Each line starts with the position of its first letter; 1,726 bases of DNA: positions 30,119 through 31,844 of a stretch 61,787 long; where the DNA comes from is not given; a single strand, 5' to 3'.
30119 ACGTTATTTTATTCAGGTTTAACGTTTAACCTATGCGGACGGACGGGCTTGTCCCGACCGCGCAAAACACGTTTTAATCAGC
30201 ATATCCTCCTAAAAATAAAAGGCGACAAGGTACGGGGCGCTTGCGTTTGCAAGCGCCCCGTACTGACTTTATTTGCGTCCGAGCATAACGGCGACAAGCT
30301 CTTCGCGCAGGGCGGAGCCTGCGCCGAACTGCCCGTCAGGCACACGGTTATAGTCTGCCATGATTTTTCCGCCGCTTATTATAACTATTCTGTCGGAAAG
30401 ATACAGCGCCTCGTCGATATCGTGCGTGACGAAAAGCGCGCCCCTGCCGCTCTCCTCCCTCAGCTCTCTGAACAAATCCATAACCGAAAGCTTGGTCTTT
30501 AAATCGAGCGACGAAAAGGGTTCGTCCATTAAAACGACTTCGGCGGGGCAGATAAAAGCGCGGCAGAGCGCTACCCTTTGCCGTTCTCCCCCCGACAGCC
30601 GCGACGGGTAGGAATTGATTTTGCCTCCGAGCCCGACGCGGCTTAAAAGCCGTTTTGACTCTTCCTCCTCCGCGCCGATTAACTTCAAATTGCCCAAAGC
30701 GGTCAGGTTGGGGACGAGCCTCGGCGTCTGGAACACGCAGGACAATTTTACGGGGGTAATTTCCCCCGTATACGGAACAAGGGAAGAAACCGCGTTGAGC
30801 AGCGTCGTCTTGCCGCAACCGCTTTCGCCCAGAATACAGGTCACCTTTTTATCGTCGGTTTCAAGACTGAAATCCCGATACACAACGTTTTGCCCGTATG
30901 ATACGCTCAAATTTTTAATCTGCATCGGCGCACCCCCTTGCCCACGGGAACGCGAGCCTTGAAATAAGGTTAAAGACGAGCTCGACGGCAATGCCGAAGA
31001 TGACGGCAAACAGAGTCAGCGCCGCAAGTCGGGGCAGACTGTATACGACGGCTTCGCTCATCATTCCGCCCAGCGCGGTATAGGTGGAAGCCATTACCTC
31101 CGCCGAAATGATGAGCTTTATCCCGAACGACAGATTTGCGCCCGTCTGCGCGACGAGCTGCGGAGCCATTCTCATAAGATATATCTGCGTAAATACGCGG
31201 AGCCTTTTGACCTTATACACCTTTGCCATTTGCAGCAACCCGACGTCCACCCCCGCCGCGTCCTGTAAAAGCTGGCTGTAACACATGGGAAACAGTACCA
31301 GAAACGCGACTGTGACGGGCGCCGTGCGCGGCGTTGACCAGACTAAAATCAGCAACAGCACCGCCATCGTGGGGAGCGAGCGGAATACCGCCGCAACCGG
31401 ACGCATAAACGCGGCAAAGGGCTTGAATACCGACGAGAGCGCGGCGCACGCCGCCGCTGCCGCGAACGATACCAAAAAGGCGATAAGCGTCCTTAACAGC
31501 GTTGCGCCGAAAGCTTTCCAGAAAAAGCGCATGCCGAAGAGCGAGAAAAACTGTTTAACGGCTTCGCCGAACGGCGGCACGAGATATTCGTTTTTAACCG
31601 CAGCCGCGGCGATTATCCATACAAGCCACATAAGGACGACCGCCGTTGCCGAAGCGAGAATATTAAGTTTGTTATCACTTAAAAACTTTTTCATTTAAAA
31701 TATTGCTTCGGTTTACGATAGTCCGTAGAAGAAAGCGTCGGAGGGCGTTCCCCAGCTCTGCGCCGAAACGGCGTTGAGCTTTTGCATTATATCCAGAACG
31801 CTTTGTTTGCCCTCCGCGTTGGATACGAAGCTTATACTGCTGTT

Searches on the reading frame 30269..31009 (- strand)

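Call 82: search_protein_families(library=pfam, proteins=[window:30269-31009:-], max_evalue=0.00001)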
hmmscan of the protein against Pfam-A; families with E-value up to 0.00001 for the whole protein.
window:30269-31009:- (246 aa): 3 families
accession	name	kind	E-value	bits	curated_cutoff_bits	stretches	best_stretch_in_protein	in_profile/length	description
PF00005.33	ABC_tran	-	3.7e-24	86.3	25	1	45-165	2-136/137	ABC transporter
PF13304.12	AAA_21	-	1e-07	32.8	27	0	132-197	232-299/304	AAA domain, putative AbiEii toxin, Type IV TA system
PF13476.12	AAA_23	-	6.2e-06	27.4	27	1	44-75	10-40/201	AAA domain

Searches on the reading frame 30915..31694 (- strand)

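Call 82: search_protein_families(library=pfam, proteins=[window:30915-31694:-], max_evalue=0.00001)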
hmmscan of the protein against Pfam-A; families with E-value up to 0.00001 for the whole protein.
window:30915-31694:- (259 aa): 1 family
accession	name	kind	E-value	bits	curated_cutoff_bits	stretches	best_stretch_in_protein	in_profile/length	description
PF00528.27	BPD_transp_1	-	1.1e-06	28.9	26.4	1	84-247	9-177/184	Binding-protein-dependent transport system inner membrane component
